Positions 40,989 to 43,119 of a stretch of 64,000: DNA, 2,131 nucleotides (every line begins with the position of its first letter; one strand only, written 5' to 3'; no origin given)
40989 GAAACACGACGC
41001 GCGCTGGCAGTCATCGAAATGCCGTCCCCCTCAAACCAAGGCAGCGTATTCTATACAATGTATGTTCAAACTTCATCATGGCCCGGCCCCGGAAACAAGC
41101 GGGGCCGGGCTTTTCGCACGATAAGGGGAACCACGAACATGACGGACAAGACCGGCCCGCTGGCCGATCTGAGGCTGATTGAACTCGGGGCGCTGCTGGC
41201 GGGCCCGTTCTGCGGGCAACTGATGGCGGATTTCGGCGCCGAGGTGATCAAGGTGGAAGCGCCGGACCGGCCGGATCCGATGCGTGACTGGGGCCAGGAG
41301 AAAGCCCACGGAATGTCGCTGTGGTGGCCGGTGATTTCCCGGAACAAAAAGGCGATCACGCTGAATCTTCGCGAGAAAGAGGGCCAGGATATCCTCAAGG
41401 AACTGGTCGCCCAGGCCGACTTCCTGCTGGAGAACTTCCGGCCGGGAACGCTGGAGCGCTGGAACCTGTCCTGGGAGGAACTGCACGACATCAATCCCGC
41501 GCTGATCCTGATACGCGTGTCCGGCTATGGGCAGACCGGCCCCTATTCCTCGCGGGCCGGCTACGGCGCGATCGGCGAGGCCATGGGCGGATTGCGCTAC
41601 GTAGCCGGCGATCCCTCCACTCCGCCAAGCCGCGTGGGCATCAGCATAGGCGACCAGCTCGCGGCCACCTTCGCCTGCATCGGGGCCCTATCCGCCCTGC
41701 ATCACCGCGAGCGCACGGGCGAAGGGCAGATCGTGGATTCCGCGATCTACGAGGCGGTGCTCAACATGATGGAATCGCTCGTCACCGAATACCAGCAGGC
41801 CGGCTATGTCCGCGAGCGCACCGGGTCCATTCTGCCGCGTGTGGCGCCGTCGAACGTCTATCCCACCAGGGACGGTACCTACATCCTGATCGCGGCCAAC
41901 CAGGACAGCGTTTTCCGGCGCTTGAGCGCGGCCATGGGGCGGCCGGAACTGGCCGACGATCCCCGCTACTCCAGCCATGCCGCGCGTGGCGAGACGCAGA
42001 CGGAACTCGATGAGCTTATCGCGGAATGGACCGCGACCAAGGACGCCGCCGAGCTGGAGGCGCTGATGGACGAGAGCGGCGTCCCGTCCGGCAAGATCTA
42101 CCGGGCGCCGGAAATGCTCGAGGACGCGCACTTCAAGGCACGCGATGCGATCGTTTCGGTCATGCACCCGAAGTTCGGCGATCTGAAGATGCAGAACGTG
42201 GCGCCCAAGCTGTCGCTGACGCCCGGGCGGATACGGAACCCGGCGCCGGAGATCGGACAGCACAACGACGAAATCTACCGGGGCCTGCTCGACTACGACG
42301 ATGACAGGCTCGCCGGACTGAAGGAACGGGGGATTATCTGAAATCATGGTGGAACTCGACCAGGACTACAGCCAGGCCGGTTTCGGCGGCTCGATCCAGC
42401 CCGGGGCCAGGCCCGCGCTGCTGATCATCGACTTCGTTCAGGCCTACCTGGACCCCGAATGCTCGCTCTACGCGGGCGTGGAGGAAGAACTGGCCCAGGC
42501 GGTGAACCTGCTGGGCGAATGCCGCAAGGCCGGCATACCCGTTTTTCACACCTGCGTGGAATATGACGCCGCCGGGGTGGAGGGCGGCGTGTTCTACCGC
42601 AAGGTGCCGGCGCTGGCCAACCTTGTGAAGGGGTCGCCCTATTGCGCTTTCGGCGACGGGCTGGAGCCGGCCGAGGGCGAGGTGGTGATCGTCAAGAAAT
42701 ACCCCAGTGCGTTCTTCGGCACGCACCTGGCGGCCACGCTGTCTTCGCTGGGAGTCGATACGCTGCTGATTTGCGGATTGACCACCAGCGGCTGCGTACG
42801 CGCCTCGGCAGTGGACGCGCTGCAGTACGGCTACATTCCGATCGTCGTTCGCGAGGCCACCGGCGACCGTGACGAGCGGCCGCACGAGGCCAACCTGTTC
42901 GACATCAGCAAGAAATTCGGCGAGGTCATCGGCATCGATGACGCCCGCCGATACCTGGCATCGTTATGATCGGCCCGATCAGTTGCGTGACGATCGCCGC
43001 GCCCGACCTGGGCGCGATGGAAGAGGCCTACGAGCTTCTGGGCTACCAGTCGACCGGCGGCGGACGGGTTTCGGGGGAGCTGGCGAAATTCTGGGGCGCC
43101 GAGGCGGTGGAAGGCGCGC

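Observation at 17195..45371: Recurrent two-gene module: N-terminally extended SAM methyltransferase plus ~100-aa helical partner, three copies within 28 kb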

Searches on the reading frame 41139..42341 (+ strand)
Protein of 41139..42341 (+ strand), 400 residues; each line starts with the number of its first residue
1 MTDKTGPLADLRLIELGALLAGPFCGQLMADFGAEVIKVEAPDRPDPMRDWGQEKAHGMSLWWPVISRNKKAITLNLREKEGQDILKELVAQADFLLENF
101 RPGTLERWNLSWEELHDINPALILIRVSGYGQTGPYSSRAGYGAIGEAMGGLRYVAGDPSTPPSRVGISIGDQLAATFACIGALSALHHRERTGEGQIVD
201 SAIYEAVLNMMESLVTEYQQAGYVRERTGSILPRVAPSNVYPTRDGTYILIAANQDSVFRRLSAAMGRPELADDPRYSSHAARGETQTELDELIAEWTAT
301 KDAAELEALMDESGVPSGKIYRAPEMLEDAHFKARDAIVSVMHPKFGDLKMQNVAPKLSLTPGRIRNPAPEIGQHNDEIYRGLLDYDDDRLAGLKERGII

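Call 81: search_protein_families(library=ncbifam, proteins=[window:41139-42341:+], max_evalue=0.00001)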
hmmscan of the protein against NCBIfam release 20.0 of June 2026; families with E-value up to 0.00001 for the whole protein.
window:41139-42341:+ (400 aa): 7 families
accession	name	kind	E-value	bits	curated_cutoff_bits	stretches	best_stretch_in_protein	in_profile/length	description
NF052585.1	SucGlutTfsCaiB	equivalog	6.3e-82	275.3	750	1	3-383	3-388/394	succinate--glutarate CoA-transferase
NF003809.0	PRK05398.1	subfamily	3.3e-74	249.9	442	2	6-212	3-209/416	formyl-CoA transferase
NF041294.1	Scnl_mescCoAtase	equivalog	9e-74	248.9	700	1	7-380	3-380/381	succinyl-CoA:mesaconate CoA-transferase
TIGR03253.1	oxalate_frc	equivalog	1.8e-73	247.7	504.2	2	7-211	3-207/416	formyl-CoA transferase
NF008511.0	PRK11430.1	equivalog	2.2e-67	227.8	522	1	4-340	6-340/381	CoA:oxalate CoA-transferase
NF002914.1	PRK03525.1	equivalog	1.9e-47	162.1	413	1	4-400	6-397/400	L-carnitine CoA-transferase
TIGR04253.1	mesacon_CoA_iso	equivalog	1.1e-23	83.9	725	1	8-399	3-399/403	2-methylfumaryl-CoA isomerase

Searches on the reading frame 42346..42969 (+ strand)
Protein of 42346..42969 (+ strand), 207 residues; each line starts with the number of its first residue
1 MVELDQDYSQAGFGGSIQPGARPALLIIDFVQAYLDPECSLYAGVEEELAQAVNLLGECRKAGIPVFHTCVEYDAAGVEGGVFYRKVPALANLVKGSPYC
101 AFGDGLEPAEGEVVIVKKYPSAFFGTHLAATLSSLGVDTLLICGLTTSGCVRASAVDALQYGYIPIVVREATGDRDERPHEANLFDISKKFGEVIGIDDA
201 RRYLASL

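Call 81: search_protein_families(library=ncbifam, proteins=[window:42346-42969:+], max_evalue=0.00001)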
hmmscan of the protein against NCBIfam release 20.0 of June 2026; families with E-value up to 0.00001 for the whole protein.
window:42346-42969:+ (207 aa): 3 families
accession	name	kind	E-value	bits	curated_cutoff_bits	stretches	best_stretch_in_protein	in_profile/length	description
NF008517.0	PRK11440.1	equivalog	3e-13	50.1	195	1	23-194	9-178/188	hydrolase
NF050097.1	BiurAmidohydBiuH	equivalog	5.9e-13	48.8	370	1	91-189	105-203/221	biuret amidohydrolase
TIGR03614.1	RutB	equivalog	5.7e-12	45.7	377.95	1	88-199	100-214/226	pyrimidine utilization protein B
